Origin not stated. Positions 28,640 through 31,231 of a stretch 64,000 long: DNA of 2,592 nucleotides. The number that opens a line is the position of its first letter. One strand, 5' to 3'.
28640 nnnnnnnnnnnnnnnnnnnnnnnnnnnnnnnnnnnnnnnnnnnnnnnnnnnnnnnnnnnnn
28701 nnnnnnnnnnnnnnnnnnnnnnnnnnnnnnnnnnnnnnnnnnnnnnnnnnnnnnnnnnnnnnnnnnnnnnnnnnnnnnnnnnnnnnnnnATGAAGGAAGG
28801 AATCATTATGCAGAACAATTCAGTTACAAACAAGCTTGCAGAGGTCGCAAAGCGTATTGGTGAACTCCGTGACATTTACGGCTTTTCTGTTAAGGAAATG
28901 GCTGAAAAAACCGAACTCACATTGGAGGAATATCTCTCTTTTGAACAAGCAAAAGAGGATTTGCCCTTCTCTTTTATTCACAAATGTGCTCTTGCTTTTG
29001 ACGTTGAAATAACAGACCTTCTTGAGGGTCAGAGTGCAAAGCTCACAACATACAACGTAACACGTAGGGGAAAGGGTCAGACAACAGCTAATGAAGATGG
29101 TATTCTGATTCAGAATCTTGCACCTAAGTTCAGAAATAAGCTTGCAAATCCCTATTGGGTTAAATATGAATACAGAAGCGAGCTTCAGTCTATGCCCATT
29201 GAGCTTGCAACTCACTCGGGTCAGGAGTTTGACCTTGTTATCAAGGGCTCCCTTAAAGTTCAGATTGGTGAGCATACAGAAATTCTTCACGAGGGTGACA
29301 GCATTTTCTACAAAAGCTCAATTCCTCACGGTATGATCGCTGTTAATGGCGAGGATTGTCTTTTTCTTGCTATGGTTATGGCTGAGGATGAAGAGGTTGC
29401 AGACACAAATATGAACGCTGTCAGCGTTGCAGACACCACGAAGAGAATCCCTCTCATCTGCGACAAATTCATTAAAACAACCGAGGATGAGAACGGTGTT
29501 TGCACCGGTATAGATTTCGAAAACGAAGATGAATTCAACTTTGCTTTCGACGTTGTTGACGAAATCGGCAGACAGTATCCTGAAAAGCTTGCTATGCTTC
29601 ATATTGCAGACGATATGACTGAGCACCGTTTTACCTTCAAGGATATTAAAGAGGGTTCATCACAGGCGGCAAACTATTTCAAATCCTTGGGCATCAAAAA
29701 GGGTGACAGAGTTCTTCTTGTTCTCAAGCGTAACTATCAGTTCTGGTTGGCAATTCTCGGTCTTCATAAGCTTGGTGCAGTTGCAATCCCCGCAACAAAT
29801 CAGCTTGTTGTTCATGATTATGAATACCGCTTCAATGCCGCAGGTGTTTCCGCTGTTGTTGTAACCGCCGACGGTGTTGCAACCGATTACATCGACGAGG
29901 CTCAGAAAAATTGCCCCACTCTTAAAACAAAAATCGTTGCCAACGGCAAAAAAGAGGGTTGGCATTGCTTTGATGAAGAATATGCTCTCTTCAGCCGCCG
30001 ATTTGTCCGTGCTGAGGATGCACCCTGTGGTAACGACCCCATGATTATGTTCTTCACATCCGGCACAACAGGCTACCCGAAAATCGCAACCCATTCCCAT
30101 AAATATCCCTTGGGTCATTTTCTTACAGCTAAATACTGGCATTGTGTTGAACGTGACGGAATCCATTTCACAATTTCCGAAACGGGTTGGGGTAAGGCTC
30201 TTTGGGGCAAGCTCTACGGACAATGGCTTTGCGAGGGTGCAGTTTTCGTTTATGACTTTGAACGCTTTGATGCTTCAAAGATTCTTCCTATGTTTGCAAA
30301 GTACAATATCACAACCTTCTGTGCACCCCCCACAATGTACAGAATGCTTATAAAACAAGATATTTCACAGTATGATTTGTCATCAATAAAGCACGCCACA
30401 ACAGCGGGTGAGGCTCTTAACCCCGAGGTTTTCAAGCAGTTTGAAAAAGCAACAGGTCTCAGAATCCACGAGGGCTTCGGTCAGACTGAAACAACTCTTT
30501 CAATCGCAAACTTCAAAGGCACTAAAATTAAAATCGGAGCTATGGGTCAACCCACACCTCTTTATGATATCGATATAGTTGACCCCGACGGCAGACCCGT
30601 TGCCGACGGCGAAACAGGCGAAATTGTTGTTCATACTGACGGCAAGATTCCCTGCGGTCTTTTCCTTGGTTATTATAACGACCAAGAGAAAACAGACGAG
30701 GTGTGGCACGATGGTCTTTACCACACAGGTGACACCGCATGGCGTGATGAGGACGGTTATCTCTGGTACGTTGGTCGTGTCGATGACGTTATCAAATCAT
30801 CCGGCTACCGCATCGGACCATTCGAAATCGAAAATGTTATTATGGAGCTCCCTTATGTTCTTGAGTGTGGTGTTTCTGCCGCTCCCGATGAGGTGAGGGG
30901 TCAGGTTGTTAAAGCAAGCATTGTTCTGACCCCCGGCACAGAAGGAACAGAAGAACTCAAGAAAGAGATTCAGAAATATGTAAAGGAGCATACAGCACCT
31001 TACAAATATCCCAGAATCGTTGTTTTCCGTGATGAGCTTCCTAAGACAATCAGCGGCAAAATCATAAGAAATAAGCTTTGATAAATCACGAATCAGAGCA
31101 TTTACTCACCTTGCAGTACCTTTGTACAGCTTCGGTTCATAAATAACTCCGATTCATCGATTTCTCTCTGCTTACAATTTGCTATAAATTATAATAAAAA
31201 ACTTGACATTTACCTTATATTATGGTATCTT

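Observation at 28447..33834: Tandem HTH-cupin::acyl-CoA synthetase fusions, each with its own T-box, with diverged sensor halves and a conserved catalytic tail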

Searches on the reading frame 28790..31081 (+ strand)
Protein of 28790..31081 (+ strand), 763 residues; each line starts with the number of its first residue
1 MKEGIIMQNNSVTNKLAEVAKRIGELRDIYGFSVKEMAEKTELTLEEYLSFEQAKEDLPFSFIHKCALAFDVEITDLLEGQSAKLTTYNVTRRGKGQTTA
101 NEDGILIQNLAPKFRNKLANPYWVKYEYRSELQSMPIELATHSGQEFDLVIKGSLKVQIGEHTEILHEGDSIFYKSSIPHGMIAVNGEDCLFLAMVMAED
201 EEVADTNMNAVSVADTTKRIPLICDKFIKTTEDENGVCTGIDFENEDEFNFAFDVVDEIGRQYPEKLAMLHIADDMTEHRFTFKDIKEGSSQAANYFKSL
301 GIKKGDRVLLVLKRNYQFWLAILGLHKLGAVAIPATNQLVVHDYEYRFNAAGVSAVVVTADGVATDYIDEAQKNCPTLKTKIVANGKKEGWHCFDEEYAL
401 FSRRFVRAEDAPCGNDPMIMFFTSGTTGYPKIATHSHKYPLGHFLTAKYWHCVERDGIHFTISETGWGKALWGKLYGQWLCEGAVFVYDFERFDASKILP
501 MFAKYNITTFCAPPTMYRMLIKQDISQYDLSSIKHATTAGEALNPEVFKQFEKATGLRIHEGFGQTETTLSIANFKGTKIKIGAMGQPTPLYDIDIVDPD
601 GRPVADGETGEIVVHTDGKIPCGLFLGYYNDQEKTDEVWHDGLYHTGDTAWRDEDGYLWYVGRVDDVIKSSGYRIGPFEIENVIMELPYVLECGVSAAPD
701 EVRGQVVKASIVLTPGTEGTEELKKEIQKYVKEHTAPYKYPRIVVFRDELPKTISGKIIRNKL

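Call 4: search_protein_families(library=pfam, proteins=[window:28790-31081:+], max_evalue=0.01)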
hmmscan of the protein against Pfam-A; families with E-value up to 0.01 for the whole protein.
window:28790-31081:+ (763 aa): 4 families
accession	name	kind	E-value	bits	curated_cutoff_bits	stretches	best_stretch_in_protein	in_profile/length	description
PF00501.34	AMP-binding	-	1.6e-64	218.6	29.9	1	260-629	5-384/384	AMP-binding enzyme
PF13193.12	AMP-binding_C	-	3.9e-21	76.2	24.5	1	679-757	1-76/76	AMP-binding enzyme C-terminal domain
PF07883.17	Cupin_2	-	1.4e-10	41.1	27.2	1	140-195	14-69/70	Cupin domain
PF12844.13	HTH_19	-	6.3e-06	26.4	30.2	1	21-80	2-61/64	Helix-turn-helix domain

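Call 6: search_solved_structures(query=window:28790-31081:+, max_evalue=0.00001, show_alignments=1)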
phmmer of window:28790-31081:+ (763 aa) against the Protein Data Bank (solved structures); distinct sequences matched with E-value up to 0.00001: 208 (the best 60 are shown).
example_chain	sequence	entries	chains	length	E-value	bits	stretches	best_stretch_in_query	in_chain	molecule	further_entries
3etc_A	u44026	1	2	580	8.8e-185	619.5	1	215-760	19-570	AMP-binding protein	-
8biq_D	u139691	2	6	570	3.1e-104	353.1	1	248-761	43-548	4-hydroxybutyrate--CoA ligase 1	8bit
2wd9_A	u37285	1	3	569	2.2e-100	340.4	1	248-763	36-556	ACYL-COENZYME A SYNTHETASE ACSM2A, MITOCHONDRIAL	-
2vze_A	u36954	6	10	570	2.2e-100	340.4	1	248-763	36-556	ACYL-COENZYME A SYNTHETASE ACSM2A, MITOCHONDRIAL | Acyl-coenzyme A synthetase ACSM2A, mitochondrial precursor | Acyl-coenzyme A synthetase ACSM2A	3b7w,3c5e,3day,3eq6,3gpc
9g79_B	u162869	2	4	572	4.2e-79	270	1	247-761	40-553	Acetyl-coenzyme A synthetase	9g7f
5u2a_A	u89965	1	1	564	3.1e-68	234.1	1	266-760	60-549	AMP-dependent synthetase and ligase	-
4wv3_A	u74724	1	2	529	9.7e-61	209.3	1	254-763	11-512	Anthranilate-CoA ligase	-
7kds_A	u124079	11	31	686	1.4e-56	195.6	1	248-761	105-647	Acetyl-coenzyme A synthetase 2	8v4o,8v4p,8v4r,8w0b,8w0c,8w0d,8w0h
8rpk_A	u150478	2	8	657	4e-55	190.7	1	246-761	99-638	Acetate--CoA ligase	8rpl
6m2o_A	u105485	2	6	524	8.5e-55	189.6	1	247-763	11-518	Benzoate-coenzyme A ligase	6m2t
6m2u_A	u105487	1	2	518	8.8e-55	189.6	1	247-763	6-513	Benzoate-coenzyme A ligase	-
4eat_A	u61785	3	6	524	2.4e-54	188.2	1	247-763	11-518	Benzoate-coenzyme A ligase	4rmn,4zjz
4rm3_A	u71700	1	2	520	2.5e-54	188.1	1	247-763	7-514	Benzoate-coenzyme A ligase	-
4rlf_A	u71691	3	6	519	2.5e-54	188.1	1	247-763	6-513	Benzoate-coenzyme A ligase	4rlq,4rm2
7kdn_A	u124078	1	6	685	8.3e-51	176.5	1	245-761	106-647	Acetyl-coenzyme A synthetase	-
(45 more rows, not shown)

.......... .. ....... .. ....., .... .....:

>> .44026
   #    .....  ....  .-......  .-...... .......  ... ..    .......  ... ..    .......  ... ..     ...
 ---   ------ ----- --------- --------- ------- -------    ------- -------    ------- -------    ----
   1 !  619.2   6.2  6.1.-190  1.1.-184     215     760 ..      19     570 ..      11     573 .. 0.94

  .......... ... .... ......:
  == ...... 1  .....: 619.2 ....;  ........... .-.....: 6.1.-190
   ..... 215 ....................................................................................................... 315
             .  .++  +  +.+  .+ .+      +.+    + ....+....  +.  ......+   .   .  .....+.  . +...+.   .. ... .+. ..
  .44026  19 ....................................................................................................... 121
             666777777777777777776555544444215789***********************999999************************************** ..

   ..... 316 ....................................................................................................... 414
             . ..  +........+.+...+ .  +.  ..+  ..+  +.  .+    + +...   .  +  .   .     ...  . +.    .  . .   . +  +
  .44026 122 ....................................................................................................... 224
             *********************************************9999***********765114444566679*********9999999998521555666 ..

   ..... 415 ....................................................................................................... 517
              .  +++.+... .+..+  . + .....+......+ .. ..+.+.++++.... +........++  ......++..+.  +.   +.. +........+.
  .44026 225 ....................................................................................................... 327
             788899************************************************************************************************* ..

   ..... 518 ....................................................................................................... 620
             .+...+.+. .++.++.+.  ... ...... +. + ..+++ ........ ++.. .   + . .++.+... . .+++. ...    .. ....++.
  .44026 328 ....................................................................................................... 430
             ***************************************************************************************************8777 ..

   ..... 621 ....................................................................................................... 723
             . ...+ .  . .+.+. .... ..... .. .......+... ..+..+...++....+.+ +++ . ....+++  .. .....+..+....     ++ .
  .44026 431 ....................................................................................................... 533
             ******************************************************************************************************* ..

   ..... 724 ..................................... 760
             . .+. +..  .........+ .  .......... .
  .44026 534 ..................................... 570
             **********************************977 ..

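Call 13: search_protein_families(library=ncbifam, proteins=[window:28808-31081:+], max_evalue=0.001)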
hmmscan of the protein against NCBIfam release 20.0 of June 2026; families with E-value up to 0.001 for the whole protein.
window:28808-31081:+ (757 aa): 106 families (the best 25 are shown)
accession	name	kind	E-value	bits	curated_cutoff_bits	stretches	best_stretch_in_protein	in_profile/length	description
NF047394.1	AcylCoAsynMbcS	equivalog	2.3e-131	439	850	1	247-757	12-516/525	acyl-CoA synthetase MbcS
NF003313.0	PRK04319.1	equivalog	2.4e-110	369.5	729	1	234-755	34-555/574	acetate--CoA ligase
NF004837.0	PRK06187.1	subfamily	4.7e-89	299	476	1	270-757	29-518/531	long-chain-fatty-acid--CoA ligase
TIGR02262.1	benz_CoA_lig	subfamily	2.2e-75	254.3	375.25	1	242-757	2-505/508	benzoate-CoA ligase family protein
TIGR02188.1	Ac_CoA_lig_AcsA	equivalog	3.3e-72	243.6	724.95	1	234-755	47-599/629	acetate--CoA ligase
NF006181.0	PRK08314.1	subfamily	3.1e-71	240.3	705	2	408-754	203-547/563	long-chain-fatty-acid--CoA ligase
NF001208.0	PRK00174.1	subfamily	5e-70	236.6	657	1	238-755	72-614/649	acetate--CoA ligase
NF006182.0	PRK08316.1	subfamily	7.3e-70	235.9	663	1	249-757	16-513/523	fatty acyl-CoA synthetase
NF004808.0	PRK06155.1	equivalog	8.6e-65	219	722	1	271-757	43-518/542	ATP-dependent acyl-CoA ligase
NF005947.1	PRK08008.1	equivalog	2e-63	214.8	651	1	249-757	12-517/518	crotonobetaine/carnitine-CoA ligase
NF005714.0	PRK07529.1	subfamily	9.6e-61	205.9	632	2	496-757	309-572/640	acyl-CoA synthetase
NF005220.0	PRK06710.1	equivalog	3e-59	200.6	1116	2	408-755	205-547/563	long-chain-fatty-acid--CoA ligase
NF005676.0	PRK07470.1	equivalog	2.7e-57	194.6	774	1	249-755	25-523/544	acyl-CoA synthetase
NF009233.0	PRK12583.1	subfamily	1.5e-56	192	832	1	248-755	22-544/558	fatty acid CoA ligase family protein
NF005463.0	PRK07059.1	subfamily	1.8e-56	191.7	869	2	488-757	289-552/557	long-chain-fatty-acid--CoA ligase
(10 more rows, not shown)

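Call 14: find_homologous_proteins(query=window:28808-31081:+, max_evalue=1e-10)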
Query window:28808-31081:+ (757 aa): 8000 proteins with E <= 1e-10 among 8000 candidates; the best 120 are listed.
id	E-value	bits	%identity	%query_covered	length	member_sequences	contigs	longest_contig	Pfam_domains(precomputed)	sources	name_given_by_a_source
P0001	0.0e+0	1700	95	100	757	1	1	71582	PF12844.14,PF07883.18,PF00501.35,PF13193.13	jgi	-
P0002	0.0e+0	1689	95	100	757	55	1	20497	PF12844.14,PF07883.18,PF00501.35,PF13193.13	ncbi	-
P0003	0.0e+0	1664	93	100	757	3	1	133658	PF12844.14,PF07883.18,PF00501.35,PF13193.13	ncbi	-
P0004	0.0e+0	1640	95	96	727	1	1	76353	PF07883.18,PF00501.35,PF13193.13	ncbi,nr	ncbi:MAG: cupin domain-containing protein [Ruminococcaceae bacterium]|nr:cupin domain-containing pro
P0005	0.0e+0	1640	91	100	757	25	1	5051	PF12844.14,PF07883.18,PF00501.35,PF13193.13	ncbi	-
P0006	0.0e+0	1629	90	100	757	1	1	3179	PF12844.14,PF07883.18,PF00501.35,PF13193.13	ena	-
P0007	0.0e+0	1628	91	100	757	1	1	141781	PF12844.14,PF07883.18,PF00501.35,PF13193.13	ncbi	-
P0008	0.0e+0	1628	90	100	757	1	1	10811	PF12844.14,PF07883.18,PF00501.35,PF13193.13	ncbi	-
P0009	0.0e+0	1625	91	100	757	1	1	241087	PF12844.14,PF07883.18,PF00501.35,PF13193.13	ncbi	-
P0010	0.0e+0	1625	90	100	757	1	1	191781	PF12844.14,PF07883.18,PF00501.35,PF13193.13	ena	-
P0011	0.0e+0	1625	90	100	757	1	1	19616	PF12844.14,PF07883.18,PF00501.35,PF13193.13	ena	-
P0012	0.0e+0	1624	91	100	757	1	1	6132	PF12844.14,PF07883.18,PF00501.35,PF13193.13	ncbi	-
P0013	0.0e+0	1624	90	100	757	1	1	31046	PF12844.14,PF07883.18,PF00501.35,PF13193.13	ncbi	-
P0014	0.0e+0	1623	90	100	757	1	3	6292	PF12844.14,PF07883.18,PF00501.35,PF13193.13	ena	-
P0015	0.0e+0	1623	90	100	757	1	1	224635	PF12844.14,PF07883.18,PF00501.35,PF13193.13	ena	-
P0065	0.0e+0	1521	85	100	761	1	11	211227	PF12844.14,PF07883.18,PF00501.35,PF13193.13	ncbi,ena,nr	ncbi:MAG: AMP-binding protein [Clostridia bacterium]|nr:AMP-binding protein [Clostridia bacterium]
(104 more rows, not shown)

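Call 16: find_encoding_contigs(protein=P0009, flank=10000, max_places=2)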
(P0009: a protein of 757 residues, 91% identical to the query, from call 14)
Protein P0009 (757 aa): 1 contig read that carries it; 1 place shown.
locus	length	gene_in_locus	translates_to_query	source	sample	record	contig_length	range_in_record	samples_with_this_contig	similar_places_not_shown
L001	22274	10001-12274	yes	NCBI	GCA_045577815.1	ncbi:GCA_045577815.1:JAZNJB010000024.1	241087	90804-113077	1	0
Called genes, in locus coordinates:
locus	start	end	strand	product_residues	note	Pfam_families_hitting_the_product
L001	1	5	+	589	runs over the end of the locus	PF01807:Zn_ribbon_DnaG, PF08275:DNAG_N, PF01751:Toprim, PF13362:Toprim_3, PF13662:Toprim_4, PF13155:Toprim_2, PF10410:DnaB_bind, PF00772:DnaB (weak)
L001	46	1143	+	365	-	PF03979:Sigma70_r1_1, PF00140:Sigma70_r1_2, PF04542:Sigma70_r2, PF04539:Sigma70_r3, PF04545:Sigma70_r4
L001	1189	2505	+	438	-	PF02811:PHP (weak)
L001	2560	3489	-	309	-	PF00291:PALP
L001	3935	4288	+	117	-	-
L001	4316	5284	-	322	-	PF00501:AMP-binding, PF13193:AMP-binding_C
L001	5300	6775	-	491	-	PF01261:AP_endonuc_2, PF00501:AMP-binding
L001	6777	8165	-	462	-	PF00682:HMGL-like, PF08502:LeuA_dimer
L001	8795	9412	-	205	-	-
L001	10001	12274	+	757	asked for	PF12844:HTH_19 (faint), PF07883:Cupin_2, PF00501:AMP-binding, PF13193:AMP-binding_C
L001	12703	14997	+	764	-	PF01381:HTH_3 (weak), PF12844:HTH_19, PF13560:HTH_31 (weak), PF07883:Cupin_2, PF00501:AMP-binding, PF13193:AMP-binding_C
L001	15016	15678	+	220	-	PF01656:CbiA (faint)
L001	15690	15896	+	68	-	PF12797:Fer4_2 (faint), PF12837:Fer4_6 (faint), PF13237:Fer4_10 (faint), PF14697:Fer4_21 (faint), PF25160:LdpA_Fe-S-bd (faint), PF00037:Fer4 (weak), PF12838:Fer4_7, PF13187:Fer4_9 (weak)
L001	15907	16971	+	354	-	PF01855:POR_N, PF02780:Transketolase_C (weak), PF17147:PFOR_II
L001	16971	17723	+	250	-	PF02775:TPP_enzyme_C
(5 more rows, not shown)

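Call 17: find_encoding_contigs(protein=P0065, flank=10000, max_places=3)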
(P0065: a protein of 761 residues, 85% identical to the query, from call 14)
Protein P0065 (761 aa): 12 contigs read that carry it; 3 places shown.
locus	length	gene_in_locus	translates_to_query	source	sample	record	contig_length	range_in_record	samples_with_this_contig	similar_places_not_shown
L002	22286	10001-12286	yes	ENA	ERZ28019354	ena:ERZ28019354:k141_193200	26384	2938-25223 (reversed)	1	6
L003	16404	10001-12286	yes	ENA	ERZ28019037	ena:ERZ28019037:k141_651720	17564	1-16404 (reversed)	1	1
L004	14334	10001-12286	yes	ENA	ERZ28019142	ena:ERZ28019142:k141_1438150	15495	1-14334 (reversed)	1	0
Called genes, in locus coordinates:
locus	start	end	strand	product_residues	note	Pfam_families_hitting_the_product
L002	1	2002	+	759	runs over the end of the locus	PF12708:Pect-lyase_RHGA_epim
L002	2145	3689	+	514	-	PF00070:Pyr_redox (faint), PF00890:FAD_binding_2 (weak), PF01134:GIDA (faint), PF01266:DAO (faint), PF01593:Amino_oxidase, PF03486:HI0933_like (faint), PF12831:FAD_oxidored, PF13450:NAD_binding_8, +1 more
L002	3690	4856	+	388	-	PF00970:FAD_binding_6, PF00175:NAD_binding_1, PF08030:NAD_binding_6 (faint), PF00111:Fer2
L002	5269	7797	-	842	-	PF01261:AP_endonuc_2, PF00501:AMP-binding, PF13193:AMP-binding_C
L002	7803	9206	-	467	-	PF00682:HMGL-like, PF08502:LeuA_dimer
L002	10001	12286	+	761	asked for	PF12844:HTH_19, PF07883:Cupin_2, PF00501:AMP-binding, PF13193:AMP-binding_C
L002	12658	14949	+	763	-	PF01381:HTH_3 (weak), PF12844:HTH_19, PF13560:HTH_31 (weak), PF07883:Cupin_2, PF00501:AMP-binding, PF13193:AMP-binding_C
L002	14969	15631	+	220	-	PF01656:CbiA (weak)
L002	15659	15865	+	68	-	PF12797:Fer4_2 (faint), PF12837:Fer4_6 (weak), PF12838:Fer4_7, PF13237:Fer4_10 (weak), PF14697:Fer4_21 (faint), PF25160:LdpA_Fe-S-bd (faint), PF00037:Fer4 (weak), PF13187:Fer4_9 (weak)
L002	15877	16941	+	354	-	PF01855:POR_N, PF02780:Transketolase_C (weak), PF17147:PFOR_II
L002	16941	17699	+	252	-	PF02775:TPP_enzyme_C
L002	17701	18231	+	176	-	PF01558:POR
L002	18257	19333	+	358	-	PF01063:Aminotran_4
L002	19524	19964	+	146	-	PF13420:Acetyltransf_4 (weak), PF00583:Acetyltransf_1, PF13673:Acetyltransf_10, PF13508:Acetyltransf_7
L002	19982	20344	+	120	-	PF04237:YjbR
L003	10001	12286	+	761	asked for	PF12844:HTH_19, PF07883:Cupin_2, PF00501:AMP-binding, PF13193:AMP-binding_C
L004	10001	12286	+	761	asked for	PF12844:HTH_19, PF07883:Cupin_2, PF00501:AMP-binding, PF13193:AMP-binding_C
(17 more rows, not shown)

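Call 25: find_related_loci(query=A1, collection=genome_contigs, flank=10000)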
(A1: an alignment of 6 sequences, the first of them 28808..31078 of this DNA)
Query A1 (757 aa) in genome_contigs; peptide patterns used: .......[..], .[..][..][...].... (x = any residue, [..] = any of these).
600 stretches matched a pattern (row limit reached: there are more); 570 encode a relative of the query (tblastn E <= 1e-3); the best 80 are kept; 80 distinct loci.
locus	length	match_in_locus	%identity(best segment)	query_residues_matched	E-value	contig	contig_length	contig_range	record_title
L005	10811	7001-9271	90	1-757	0e+0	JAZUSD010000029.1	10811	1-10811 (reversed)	MAG: Acutalibacteraceae bacterium isolate T1900044847_TS20190313.MAGScoT_cleanbin_000012 SGB_2987_k141_1885196, whole ge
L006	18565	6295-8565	89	1-757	0e+0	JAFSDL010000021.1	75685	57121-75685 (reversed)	MAG: Clostridia bacterium isolate RGIG3042 Goat_Rectum-4__c233831, whole genome shotgun sequence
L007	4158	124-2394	88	1-757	0e+0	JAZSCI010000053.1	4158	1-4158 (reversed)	MAG: Acutalibacteraceae bacterium isolate T1900044916_TS20190382.MAGScoT_cleanbin_000046 SGB_3338_k141_1367701, whole ge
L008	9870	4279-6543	86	3-757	0e+0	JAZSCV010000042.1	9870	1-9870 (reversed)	MAG: Acutalibacteraceae bacterium isolate T1900044602_TS20190068.MAGScoT_cleanbin_000052 SGB_708_k141_2617189, whole gen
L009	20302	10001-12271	85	1-757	0e+0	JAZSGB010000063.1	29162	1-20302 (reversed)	MAG: Acutalibacteraceae bacterium isolate T1900044579_TS20190045.MAGScoT_cleanbin_000034 SGB_551_k141_1371583, whole gen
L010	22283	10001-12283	85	1-757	0e+0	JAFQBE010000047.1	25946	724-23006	MAG: Clostridia bacterium isolate RGIG1660 Goat_Cecum-1__c698985, whole genome shotgun sequence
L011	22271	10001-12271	85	1-757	0e+0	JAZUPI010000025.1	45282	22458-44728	MAG: Acutalibacteraceae bacterium isolate T1900044867_TS20190333.MAGScoT_cleanbin_000029 SGB_3137_k141_512961, whole gen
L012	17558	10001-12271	85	1-757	0e+0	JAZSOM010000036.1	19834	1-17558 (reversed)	MAG: Acutalibacteraceae bacterium isolate T1900044549_TS20190015.MAGScoT_cleanbin_000017 SGB_186_k141_1856944, whole gen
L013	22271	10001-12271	85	1-757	0e+0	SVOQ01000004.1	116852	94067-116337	MAG: Oscillospiraceae bacterium isolate SIG569 NODE_749_length_116852_cov_3.447333, whole genome shotgun sequence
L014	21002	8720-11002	85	1-757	0e+0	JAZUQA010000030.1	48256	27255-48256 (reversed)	MAG: Acutalibacteraceae bacterium isolate T1900044861_TS20190327.MAGScoT_cleanbin_000010 SGB_3101_k141_1014920, whole ge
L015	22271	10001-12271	85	1-757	0e+0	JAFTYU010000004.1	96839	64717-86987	MAG: Clostridia bacterium isolate RGIG4273 Roe_deer_Colon.Co__c121865, whole genome shotgun sequence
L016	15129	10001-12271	84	1-757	0e+0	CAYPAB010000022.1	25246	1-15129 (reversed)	MAG TPA_asm: uncultured Eubacteriales bacterium isolate SRP350583_co2_379 genome assembly, contig: NODE_2693_length_2524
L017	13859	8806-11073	81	1-757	0e+0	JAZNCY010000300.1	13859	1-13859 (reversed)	MAG: Acutalibacteraceae bacterium isolate T1900044729_TS20190195.MAGScoT_cleanbin_000040 SGB_1993_k141_245062, whole gen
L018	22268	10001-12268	81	1-757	0e+0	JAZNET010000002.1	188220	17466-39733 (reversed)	MAG: Acutalibacteraceae bacterium isolate T1900044718_TS20190184.MAGScoT_cleanbin_000006 SGB_1894_k141_1196559, whole ge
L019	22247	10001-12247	74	8-757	0e+0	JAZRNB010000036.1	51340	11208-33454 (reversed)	MAG: Acutalibacteraceae bacterium isolate T1900045414_YK20190104.MAGScoT_cleanbin_000030 SGB_7023_k141_673441, whole gen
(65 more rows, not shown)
